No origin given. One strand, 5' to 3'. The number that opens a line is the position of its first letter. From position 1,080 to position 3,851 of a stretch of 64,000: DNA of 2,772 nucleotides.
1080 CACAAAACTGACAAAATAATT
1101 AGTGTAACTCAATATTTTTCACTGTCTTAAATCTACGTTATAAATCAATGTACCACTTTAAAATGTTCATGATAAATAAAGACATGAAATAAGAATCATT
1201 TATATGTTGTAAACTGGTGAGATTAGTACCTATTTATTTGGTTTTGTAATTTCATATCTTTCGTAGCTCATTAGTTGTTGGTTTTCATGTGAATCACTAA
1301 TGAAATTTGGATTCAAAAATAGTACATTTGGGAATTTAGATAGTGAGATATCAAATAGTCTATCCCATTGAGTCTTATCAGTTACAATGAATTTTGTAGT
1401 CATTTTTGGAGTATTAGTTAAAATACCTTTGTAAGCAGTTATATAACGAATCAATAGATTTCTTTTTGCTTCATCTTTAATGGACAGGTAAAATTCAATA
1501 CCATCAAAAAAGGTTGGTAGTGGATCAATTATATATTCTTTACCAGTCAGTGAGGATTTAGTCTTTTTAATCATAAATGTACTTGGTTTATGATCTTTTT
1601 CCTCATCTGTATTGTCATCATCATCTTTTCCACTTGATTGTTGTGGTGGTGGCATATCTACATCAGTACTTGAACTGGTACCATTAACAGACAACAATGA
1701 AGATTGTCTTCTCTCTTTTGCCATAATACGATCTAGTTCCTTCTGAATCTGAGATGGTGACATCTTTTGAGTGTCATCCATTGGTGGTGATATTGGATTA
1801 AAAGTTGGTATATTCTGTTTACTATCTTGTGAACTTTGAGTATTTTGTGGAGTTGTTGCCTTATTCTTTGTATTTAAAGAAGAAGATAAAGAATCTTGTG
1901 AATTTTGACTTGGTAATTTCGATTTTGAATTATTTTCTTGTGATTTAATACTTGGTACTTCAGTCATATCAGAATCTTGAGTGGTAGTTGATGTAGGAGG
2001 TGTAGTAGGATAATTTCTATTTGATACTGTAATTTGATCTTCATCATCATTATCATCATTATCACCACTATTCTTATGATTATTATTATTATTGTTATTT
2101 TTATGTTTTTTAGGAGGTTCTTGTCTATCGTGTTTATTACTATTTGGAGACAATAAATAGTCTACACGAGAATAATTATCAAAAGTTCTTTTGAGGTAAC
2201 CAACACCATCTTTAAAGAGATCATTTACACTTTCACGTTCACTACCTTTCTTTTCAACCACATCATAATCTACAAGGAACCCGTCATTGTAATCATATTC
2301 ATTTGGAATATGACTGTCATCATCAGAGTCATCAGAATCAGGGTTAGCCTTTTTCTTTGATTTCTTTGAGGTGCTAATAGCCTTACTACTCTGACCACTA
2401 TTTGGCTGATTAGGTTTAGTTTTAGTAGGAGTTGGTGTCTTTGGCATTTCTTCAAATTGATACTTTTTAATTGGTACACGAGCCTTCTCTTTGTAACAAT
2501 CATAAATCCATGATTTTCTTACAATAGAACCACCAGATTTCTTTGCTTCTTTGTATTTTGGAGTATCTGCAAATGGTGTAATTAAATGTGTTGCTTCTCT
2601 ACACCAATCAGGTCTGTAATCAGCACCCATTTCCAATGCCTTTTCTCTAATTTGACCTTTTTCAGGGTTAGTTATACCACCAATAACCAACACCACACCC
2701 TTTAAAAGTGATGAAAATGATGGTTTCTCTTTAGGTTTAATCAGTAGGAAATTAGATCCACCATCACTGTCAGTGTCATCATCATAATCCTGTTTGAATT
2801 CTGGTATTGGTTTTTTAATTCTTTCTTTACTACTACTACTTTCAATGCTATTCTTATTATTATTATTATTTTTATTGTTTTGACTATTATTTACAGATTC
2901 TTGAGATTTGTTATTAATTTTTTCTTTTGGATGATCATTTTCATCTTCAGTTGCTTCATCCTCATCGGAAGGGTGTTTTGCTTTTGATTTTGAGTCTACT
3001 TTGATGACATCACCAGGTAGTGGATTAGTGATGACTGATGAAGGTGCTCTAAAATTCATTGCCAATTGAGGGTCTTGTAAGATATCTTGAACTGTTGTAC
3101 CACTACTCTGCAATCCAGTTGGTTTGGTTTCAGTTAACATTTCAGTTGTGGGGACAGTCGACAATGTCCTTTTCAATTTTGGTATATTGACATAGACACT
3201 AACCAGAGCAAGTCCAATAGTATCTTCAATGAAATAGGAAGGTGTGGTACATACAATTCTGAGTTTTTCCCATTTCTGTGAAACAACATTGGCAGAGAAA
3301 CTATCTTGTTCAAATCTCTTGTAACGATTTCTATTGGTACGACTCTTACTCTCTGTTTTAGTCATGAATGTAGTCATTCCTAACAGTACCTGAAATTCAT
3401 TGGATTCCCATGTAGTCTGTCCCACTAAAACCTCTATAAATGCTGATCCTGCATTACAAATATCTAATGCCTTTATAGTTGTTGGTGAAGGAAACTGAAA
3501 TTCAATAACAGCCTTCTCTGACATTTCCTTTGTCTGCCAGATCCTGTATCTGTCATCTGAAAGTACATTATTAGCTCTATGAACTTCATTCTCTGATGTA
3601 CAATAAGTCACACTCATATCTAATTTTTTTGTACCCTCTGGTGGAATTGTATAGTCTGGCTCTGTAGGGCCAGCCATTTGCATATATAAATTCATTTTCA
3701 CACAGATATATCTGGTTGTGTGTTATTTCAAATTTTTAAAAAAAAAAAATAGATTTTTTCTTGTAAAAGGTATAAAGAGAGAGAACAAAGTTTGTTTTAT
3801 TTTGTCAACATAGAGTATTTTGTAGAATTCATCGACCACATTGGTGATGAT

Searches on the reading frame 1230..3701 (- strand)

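Call 96: search_protein_families(library=pfam, proteins=[window:1230-3701:-], max_evalue=0.001)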
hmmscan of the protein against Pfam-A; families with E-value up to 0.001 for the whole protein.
window:1230-3701:- (823 aa): 5 families
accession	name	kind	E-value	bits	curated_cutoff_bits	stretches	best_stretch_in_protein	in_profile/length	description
PF01834.22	XRCC1_N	-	3e-39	134.8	21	1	30-168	8-147/148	XRCC1 N terminal domain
PF00533.33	BRCT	-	4.4e-22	78.5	21.3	2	330-403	3-78/78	BRCA1 C Terminus (BRCT) domain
PF16589.12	BRCT_2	-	1.1e-15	58.2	27.3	2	731-817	2-86/86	BRCT domain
PF12738.14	PTCB-BRCT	-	3.1e-10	40.4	22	1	337-398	2-63/63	twin BRCT domain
PF16759.12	LIG3_BRCT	-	1.5e-05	25.7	27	0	728-776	2-50/78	DNA ligase 3 BRCT domain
